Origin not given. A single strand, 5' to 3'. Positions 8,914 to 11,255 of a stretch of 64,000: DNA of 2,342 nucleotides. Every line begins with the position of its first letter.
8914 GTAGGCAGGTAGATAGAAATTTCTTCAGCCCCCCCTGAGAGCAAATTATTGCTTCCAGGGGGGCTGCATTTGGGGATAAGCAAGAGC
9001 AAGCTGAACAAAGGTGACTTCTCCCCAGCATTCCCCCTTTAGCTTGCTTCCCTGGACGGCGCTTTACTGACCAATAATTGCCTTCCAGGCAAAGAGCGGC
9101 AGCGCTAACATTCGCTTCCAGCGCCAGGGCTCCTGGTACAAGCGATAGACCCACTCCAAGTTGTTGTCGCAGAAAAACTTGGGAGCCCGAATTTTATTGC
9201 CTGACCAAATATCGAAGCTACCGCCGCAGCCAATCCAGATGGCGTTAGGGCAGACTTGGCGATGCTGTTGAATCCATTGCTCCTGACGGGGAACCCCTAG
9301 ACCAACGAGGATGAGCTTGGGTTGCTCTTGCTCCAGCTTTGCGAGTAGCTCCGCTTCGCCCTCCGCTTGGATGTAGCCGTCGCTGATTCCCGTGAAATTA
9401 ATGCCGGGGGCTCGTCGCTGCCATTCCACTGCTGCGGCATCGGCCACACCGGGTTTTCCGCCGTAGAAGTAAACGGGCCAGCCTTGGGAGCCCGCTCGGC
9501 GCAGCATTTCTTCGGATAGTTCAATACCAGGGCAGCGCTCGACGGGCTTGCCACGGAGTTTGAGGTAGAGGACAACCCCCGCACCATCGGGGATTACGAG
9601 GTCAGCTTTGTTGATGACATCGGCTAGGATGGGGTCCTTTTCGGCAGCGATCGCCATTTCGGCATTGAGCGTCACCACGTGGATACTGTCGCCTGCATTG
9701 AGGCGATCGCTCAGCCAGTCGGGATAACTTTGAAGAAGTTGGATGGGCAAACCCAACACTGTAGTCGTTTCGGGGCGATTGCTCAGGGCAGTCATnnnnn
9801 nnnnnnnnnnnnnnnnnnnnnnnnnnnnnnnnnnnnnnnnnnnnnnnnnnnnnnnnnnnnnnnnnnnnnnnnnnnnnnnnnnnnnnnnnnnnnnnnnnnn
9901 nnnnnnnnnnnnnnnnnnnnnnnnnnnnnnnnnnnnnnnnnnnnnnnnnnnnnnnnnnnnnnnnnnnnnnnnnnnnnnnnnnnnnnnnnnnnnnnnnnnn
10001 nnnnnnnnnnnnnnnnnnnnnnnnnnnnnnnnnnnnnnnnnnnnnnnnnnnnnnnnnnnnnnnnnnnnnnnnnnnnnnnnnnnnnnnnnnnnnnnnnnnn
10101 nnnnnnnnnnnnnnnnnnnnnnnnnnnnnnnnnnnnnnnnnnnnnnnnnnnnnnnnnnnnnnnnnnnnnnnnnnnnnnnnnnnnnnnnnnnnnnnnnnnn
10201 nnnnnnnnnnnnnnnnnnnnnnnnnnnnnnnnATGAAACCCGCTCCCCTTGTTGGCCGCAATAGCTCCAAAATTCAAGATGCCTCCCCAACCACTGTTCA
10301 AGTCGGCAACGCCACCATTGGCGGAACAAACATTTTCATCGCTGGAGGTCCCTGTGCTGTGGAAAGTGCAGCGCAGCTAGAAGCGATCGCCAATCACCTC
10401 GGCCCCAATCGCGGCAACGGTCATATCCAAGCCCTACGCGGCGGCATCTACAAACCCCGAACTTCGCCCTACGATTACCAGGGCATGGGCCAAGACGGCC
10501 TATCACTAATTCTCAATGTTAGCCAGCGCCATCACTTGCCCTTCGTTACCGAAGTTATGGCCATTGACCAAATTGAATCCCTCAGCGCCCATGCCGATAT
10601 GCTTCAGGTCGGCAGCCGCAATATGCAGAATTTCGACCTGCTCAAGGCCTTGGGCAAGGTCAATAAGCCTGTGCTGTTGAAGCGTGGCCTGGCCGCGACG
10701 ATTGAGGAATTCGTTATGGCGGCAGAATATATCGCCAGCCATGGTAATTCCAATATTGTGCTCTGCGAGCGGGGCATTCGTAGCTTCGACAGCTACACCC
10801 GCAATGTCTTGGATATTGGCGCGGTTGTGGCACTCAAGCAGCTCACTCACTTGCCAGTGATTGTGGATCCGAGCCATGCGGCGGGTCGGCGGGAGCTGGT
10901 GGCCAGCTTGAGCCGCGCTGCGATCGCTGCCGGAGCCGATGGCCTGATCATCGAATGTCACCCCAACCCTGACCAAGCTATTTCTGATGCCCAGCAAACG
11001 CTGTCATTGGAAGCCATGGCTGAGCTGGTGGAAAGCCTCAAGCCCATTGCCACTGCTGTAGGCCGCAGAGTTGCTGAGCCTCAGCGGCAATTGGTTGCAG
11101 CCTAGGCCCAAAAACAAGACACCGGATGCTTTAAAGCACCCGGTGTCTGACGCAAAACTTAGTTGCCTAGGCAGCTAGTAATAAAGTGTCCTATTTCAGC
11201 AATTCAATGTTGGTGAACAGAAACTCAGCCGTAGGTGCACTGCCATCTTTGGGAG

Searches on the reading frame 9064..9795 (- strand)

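Call 6: search_protein_families(library=ncbifam, proteins=[window:9064-9795:-])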
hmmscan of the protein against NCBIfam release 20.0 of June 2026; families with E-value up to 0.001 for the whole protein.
window:9064-9795:- (243 aa): 4 families
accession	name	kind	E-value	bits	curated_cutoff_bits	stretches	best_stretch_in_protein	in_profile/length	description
TIGR00696.1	wecG_tagA_cpsF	superfamily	2.6e-64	216.2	69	1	59-233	1-176/178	WecB/TagA/CpsF family glycosyltransferase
NF041710.1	UDPacetylman_taseTarA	equivalog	3.3e-46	157.8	350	1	34-239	36-240/247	N-acetylglucosaminyldiphosphoundecaprenol N-acetyl-beta-D-mannosaminyltransferase TarA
NF002980.1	PRK03692.1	equivalog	9.9e-43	146.3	323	1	39-232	34-228/240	lipopolysaccharide N-acetylmannosaminouronosyltransferase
NF041872.1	EPS_EpsA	equivalog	1.1e-24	87.2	500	1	38-229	47-243/265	exopolysaccharide biosynthesis glycosyltransferase EpsA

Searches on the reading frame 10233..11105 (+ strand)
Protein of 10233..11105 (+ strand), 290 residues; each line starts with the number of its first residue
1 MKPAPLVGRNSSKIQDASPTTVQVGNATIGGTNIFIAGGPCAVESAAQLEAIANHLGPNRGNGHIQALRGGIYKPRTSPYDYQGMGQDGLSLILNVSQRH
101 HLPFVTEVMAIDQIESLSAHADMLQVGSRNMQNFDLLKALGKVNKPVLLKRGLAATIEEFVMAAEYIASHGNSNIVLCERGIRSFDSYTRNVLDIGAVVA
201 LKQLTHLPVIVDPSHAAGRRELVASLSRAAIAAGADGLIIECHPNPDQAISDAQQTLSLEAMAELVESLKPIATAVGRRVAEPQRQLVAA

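Call 6: search_protein_families(library=ncbifam, proteins=[window:10233-11105:+])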
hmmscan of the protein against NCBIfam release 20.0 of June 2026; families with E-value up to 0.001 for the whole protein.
window:10233-11105:+ (290 aa): 10 families
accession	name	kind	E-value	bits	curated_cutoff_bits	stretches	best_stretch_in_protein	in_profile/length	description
NF006421.0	PRK08673.1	subfamily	3.2e-115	385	335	1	12-279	73-336/338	3-deoxy-7-phosphoheptulonate synthase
TIGR01361.1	DAHP_synth_Bsub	equivalog_domain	1.6e-104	348.9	267.75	1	14-270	6-258/260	3-deoxy-7-phosphoheptulonate synthase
NF009239.0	PRK12595.1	equivalog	4.4e-102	341.7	279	1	12-275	97-356/360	bifunctional 3-deoxy-7-phosphoheptulonate synthase/chorismate mutase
NF009933.0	PRK13396.1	subfamily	2.9e-89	299.5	486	1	30-280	97-345/352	3-deoxy-7-phosphoheptulonate synthase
NF041229.1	BagF_FevY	exception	5.2e-87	292.2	700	1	16-271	73-324/340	phospho-2-dehydro-3-deoxyheptonate aldolase BagF/FevY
NF003543.0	PRK05198.1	equivalog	2.9e-37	128.2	242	1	23-276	6-271/273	3-deoxy-8-phosphooctulonate synthase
TIGR01362.1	KDO8P_synth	equivalog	7.1e-35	120.4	314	1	34-275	3-255/258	3-deoxy-8-phosphooctulonate synthase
NF009109.0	PRK12457.1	equivalog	1.1e-25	90.5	457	1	76-276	61-272/281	3-deoxy-8-phosphooctulonate synthase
TIGR03586.1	PseI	equivalog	1.4e-07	31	340.25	1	109-282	101-263/327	pseudaminic acid synthase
TIGR03569.1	NeuB_NnaB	equivalog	1.6e-07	30.7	399.65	1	105-286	93-268/329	N-acetylneuraminate synthase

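Call 7: find_related_loci(query=window:10233-11105:+, collection=genome_contigs, flank=2500)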
Query window:10233-11105:+ (290 aa) in genome_contigs; peptide patterns used: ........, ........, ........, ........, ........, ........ (x = any residue, [..] = any of these).
599 stretches matched a pattern (row limit reached: there are more); 488 encode a relative of the query (tblastn E <= 1e-3); the best 80 are kept; 80 distinct loci.
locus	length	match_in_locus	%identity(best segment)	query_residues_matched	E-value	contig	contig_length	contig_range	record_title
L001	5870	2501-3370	97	1-290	0e+0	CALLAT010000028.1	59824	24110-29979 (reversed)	MAG: uncultured Pseudanabaenaceae cyanobacterium isolate L2_Bin_MAXBIN__098_sub_1 genome assembly, contig: c_00000252883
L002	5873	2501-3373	92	1-290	3e-176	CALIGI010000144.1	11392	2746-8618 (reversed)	MAG: uncultured Pseudanabaenaceae cyanobacterium isolate R3_Bin_Bin_111_1 genome assembly, contig: c_000002160961, whole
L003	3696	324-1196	77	1-289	5e-150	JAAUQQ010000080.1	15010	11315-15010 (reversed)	MAG: Synechococcales cyanobacterium RM1_1_8 NODE_1057_length_15010_cov_4.370960, whole genome shotgun sequence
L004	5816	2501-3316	68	11-286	3e-130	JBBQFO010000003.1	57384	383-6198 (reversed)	MAG: Candidatus Obscuribacterales bacterium isolate Co_metawrap_1026 Cmw_1026_k141_27149653_length_57384_cov_7.9831, who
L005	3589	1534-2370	69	11-290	7e-133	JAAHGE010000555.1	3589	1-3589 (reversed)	MAG: Desertifilum sp. SIO1I2 1I2_NODE_555, whole genome shotgun sequence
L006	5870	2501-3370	71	1-286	7e-129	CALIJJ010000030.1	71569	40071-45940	MAG: uncultured Pseudanabaenaceae cyanobacterium isolate R4_Bin_Bin_170_1 genome assembly, contig: c_000002574182, whole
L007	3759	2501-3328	65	11-287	6e-129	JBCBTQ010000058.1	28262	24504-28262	MAG: Cyanobacteria bacterium J06639_14 NODE_58_length_28262_cov_17.466099, whole genome shotgun sequence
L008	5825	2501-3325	69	11-287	2e-127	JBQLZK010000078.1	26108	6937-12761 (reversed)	MAG: Thainema sp. isolate MCC5402 contig_78, whole genome shotgun sequence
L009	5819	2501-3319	69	1-280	1e-127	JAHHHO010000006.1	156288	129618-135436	MAG: Myxacorys californica WJT36-NPBG1 scaffold_40_c1, whole genome shotgun sequence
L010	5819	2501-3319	70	1-280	7e-127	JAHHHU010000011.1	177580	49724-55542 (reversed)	MAG: Phormidium tanganyikae FI6-MK23 scaffold_127_c1, whole genome shotgun sequence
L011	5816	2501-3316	67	11-286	1e-126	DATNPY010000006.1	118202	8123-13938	MAG TPA_asm: Drouetiella sp. isolate SMAG_U16493 k141_39123, whole genome shotgun sequence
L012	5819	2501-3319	70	1-280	2e-126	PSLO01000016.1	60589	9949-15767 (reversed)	MAG: Leptolyngbya sp. ERB_1_1 isolate ERB_1_2 NODE_210_length_60589_cov_2.218214, whole genome shotgun sequence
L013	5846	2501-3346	66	1-289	9e-126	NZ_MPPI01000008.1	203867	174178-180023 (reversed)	Phormidesmis priestleyi ULC007 A3_7_len_T_203867, whole genome shotgun sequence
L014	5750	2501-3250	74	29-283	9e-126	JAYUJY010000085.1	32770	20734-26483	MAG: Synechococcales cyanobacterium isolate GFS_9157 GFS_9157_84, whole genome shotgun sequence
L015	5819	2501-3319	69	1-280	6e-126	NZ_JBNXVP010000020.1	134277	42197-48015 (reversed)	Leptolyngbya sp. AN10 NODE_20_length_134277_cov_21.468841, whole genome shotgun sequence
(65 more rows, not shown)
